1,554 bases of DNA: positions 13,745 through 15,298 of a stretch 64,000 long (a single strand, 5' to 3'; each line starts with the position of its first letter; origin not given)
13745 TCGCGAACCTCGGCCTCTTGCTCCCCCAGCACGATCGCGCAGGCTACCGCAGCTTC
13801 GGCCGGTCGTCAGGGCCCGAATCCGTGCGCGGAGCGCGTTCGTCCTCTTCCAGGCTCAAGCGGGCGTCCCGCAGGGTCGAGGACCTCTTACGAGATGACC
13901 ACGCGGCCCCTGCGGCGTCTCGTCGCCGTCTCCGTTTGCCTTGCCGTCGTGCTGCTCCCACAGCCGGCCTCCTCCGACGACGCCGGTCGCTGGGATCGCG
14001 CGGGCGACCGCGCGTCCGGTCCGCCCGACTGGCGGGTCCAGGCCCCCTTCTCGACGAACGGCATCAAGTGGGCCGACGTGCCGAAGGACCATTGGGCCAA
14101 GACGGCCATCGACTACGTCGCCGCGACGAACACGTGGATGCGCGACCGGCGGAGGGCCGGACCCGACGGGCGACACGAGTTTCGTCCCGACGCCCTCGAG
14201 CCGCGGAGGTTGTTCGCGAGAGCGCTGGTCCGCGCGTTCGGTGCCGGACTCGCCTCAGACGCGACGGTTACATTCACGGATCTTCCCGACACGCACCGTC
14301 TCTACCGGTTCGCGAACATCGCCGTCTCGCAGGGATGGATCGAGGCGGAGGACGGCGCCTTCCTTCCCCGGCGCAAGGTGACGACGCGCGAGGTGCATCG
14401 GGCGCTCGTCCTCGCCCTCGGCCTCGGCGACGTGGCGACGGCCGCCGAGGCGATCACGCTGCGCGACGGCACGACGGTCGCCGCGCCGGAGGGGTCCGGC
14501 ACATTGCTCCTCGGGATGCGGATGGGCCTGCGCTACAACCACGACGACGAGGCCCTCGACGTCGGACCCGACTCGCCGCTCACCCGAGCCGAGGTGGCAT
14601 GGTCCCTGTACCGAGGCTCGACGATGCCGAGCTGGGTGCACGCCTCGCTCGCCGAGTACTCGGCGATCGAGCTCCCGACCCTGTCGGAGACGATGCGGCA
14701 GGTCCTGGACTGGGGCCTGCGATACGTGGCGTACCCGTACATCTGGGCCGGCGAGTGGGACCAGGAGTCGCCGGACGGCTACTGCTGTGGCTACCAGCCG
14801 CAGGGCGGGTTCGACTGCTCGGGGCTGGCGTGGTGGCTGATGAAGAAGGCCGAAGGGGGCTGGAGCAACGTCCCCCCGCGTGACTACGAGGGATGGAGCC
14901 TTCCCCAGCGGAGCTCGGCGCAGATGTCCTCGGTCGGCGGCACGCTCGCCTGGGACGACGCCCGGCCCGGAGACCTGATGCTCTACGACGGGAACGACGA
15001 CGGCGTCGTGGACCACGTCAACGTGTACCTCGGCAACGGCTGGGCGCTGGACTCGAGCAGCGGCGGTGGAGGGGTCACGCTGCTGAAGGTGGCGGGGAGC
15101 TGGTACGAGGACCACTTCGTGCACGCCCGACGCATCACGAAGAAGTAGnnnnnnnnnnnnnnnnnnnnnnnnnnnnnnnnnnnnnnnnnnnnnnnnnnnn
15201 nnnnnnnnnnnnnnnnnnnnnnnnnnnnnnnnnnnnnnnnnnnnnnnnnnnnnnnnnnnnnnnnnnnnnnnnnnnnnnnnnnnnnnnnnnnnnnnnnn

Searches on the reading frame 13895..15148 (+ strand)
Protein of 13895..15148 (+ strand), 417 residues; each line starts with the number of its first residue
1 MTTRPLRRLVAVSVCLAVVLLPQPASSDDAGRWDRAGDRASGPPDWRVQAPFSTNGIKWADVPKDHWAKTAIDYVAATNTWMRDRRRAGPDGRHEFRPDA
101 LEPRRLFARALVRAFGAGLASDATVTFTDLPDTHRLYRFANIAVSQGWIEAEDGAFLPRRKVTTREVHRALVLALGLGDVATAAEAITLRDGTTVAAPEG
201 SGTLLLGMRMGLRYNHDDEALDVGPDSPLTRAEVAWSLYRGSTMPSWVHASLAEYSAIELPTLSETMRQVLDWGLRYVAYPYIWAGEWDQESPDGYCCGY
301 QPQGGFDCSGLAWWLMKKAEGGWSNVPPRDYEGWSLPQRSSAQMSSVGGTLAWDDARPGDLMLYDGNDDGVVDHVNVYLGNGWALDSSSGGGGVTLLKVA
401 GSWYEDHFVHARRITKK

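Call 51: search_protein_families(library=pfam, proteins=[window:13895-15148:+], max_evalue=0.1)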
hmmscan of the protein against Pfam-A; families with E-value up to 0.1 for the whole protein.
window:13895-15148:+ (417 aa): 2 families
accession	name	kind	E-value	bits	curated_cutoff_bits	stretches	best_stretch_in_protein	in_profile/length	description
PF00877.26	NLPC_P60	-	7.3e-13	48.8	23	1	281-413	3-105/105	NlpC/P60 family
PF00395.25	SLH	-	0.05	14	20.8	0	224-235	33-44/44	S-layer homology domain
